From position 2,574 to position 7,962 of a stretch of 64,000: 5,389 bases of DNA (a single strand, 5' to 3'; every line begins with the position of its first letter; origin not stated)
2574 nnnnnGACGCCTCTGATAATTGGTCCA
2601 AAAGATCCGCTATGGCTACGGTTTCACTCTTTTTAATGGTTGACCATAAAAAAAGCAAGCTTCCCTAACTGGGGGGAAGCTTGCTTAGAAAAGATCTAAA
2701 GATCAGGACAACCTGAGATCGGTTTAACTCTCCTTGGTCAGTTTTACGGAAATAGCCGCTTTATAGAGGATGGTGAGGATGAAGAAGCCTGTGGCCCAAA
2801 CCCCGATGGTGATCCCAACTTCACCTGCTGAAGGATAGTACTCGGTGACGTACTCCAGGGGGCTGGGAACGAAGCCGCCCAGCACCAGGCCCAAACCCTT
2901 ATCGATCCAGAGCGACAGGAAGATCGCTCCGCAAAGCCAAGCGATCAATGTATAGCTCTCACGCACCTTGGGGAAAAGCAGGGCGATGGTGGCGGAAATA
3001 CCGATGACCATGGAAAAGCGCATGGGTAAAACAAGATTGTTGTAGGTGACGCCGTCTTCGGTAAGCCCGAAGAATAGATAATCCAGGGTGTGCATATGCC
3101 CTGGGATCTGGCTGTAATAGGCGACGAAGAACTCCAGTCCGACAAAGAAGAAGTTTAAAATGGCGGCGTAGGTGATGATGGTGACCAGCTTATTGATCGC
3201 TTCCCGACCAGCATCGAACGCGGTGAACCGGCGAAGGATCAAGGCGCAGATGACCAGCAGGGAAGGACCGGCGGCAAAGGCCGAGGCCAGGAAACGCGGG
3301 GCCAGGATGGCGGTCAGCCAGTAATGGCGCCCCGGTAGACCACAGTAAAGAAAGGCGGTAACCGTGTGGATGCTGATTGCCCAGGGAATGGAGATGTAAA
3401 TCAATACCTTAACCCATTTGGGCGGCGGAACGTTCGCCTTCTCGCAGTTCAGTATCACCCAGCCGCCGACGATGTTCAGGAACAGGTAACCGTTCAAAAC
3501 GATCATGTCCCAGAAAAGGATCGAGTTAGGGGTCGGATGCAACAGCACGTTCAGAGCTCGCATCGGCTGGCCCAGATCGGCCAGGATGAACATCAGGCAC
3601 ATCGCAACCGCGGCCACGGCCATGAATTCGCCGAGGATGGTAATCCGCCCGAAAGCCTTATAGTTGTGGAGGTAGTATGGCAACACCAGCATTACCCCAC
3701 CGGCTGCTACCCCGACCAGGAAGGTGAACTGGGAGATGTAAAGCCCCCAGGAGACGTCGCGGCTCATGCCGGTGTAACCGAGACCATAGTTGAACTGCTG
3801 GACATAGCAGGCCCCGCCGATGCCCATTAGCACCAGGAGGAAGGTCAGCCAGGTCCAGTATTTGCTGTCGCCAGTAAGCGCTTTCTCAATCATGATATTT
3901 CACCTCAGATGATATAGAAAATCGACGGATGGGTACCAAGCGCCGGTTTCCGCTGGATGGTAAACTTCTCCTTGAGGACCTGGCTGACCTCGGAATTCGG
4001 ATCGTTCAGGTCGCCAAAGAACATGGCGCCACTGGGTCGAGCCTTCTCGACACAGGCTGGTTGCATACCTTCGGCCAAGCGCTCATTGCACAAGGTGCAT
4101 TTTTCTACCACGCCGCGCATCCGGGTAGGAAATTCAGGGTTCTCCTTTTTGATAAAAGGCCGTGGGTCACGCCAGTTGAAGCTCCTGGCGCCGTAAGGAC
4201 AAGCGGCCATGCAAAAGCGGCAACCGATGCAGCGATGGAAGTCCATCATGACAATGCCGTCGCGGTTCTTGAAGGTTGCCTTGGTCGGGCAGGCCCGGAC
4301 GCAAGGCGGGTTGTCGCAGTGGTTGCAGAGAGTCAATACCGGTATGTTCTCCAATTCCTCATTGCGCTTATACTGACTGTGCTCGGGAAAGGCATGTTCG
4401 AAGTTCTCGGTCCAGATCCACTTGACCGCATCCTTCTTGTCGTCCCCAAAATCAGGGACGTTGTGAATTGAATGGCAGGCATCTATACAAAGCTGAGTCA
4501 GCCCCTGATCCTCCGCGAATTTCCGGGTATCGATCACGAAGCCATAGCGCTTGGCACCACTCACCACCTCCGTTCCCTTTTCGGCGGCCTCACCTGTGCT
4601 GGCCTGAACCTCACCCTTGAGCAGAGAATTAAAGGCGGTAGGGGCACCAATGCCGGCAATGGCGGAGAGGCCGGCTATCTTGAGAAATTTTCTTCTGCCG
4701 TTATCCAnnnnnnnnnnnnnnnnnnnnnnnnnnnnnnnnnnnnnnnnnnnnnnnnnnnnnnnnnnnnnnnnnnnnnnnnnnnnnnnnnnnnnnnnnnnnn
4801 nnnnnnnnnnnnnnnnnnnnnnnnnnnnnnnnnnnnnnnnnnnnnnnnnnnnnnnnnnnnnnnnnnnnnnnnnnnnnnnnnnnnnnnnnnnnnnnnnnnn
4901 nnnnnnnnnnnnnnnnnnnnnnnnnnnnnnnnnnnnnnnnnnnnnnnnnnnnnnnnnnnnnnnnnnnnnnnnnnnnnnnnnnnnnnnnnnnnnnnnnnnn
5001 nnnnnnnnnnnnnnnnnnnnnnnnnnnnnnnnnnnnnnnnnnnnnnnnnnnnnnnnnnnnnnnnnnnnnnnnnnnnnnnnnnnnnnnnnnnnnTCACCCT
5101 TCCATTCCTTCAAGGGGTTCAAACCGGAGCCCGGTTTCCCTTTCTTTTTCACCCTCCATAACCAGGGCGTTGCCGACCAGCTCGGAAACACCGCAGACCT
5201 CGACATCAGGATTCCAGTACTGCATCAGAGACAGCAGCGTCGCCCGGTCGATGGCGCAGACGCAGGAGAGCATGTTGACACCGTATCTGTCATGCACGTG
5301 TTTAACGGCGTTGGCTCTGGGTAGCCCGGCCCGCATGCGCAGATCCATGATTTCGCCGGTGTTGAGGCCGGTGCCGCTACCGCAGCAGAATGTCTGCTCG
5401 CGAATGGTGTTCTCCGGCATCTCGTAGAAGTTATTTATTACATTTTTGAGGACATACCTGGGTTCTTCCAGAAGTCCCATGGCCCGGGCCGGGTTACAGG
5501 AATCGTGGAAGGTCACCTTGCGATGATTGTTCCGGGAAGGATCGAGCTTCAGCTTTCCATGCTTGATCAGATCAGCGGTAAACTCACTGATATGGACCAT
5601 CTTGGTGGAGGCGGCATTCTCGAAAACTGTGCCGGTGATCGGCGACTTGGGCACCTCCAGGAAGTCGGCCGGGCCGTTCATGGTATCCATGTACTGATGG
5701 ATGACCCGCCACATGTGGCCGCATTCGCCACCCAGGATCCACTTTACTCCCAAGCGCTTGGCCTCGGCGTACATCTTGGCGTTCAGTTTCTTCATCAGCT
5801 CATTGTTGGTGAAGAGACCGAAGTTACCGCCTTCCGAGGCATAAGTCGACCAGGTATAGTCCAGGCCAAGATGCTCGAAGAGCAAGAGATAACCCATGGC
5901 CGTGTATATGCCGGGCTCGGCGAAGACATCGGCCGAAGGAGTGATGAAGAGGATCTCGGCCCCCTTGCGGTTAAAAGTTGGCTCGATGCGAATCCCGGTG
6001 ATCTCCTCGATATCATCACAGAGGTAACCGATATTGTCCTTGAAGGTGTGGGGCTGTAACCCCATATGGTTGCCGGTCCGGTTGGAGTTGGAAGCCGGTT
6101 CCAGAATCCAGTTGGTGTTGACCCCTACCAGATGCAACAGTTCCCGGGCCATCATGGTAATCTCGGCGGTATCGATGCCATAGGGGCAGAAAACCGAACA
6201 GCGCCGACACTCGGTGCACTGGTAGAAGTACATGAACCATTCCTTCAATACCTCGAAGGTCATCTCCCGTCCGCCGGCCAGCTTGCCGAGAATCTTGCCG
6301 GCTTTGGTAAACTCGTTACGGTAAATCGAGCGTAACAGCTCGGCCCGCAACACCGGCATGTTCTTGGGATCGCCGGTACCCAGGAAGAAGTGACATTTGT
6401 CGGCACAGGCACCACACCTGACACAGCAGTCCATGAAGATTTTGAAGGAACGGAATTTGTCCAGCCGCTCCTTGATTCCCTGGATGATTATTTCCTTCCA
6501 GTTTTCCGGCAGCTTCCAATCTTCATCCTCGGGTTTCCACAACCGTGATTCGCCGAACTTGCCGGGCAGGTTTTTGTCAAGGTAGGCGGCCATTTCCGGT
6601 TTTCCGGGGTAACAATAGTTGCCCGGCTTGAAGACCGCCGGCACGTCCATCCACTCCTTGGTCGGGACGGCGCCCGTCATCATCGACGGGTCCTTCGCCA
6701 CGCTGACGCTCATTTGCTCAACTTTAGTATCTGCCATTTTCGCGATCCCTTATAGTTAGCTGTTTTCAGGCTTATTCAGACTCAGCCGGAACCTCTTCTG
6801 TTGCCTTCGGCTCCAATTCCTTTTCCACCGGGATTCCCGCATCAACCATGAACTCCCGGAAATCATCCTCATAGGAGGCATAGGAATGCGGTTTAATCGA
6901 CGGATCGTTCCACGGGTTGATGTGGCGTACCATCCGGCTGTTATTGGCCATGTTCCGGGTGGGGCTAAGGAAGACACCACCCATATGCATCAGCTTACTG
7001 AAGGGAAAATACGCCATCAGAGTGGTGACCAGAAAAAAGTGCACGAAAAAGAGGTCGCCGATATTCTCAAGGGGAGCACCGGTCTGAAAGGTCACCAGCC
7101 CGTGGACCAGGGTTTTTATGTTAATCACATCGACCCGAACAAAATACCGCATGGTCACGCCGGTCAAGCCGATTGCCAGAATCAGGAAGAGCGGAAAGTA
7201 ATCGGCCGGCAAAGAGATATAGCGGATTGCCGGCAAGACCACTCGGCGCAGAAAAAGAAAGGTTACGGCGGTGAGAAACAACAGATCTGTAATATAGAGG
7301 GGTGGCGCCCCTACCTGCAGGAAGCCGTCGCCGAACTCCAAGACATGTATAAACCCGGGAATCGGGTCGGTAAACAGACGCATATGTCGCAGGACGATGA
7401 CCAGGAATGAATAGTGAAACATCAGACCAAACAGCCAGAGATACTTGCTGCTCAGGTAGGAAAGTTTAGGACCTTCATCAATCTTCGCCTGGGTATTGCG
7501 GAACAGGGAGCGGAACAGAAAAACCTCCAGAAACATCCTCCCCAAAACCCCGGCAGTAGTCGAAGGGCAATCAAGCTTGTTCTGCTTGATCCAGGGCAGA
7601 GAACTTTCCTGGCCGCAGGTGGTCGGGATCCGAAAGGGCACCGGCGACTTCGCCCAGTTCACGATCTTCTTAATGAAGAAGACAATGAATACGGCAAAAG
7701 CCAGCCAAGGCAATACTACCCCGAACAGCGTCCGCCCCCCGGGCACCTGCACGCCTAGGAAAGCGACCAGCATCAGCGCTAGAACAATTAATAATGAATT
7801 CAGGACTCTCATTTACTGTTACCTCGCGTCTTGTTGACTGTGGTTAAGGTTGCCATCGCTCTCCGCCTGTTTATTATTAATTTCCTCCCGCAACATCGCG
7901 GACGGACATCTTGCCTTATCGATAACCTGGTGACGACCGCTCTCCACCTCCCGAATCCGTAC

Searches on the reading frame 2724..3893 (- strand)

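Call 11: search_protein_families(library=pfam, proteins=[window:2724-3893:-])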
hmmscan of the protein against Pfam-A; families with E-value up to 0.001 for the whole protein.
window:2724-3893:- (389 aa): 1 family
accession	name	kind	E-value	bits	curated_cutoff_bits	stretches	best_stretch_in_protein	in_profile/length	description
PF03916.19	NrfD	-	9.9e-35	121.1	25.8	1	41-260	3-240/313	Polysulphide reductase, NrfD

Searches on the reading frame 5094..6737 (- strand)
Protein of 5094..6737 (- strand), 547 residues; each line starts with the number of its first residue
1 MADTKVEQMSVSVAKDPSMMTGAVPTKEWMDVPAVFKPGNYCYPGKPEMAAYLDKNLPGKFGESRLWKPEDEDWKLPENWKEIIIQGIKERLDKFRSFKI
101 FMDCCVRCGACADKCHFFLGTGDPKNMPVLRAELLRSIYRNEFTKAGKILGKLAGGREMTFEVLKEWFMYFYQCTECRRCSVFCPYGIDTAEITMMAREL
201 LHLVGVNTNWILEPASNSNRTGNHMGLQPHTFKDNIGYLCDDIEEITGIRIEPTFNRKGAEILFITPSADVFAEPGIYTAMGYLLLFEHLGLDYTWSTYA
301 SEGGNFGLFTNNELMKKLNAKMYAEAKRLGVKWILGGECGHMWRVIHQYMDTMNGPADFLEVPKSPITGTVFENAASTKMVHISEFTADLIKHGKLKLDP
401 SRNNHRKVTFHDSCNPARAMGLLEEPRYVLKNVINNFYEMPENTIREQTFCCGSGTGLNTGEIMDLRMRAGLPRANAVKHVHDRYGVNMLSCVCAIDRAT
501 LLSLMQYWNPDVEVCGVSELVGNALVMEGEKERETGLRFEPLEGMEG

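Call 11: search_protein_families(library=pfam, proteins=[window:5094-6737:-])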
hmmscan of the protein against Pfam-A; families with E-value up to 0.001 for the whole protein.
window:5094-6737:- (547 aa): 5 families
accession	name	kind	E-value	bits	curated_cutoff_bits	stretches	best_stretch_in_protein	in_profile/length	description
PF13183.11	Fer4_8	-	3.4e-11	43.9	27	1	102-188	2-68/68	4Fe-4S dicluster domain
PF13534.11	Fer4_17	-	4.4e-09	37.2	22.2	1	105-189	2-61/61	4Fe-4S dicluster domain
PF13237.11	Fer4_10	-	6.9e-06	26.3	25.5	0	173-188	8-23/53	4Fe-4S dicluster domain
PF12838.12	Fer4_7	-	0.00018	22.3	27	0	105-188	2-52/52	4Fe-4S dicluster domain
PF12797.12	Fer4_2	-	0.0004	20.6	24.5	0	172-186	8-22/22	4Fe-4S binding domain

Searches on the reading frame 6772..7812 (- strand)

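Call 11: search_protein_families(library=pfam, proteins=[window:6772-7812:-])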
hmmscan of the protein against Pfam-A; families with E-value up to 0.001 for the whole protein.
window:6772-7812:- (346 aa): 1 family
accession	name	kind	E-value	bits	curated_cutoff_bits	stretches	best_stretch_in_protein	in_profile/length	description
PF02665.19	Nitrate_red_gam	-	4.7e-13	49.7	22.9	1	95-277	13-199/217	Nitrate reductase gamma subunit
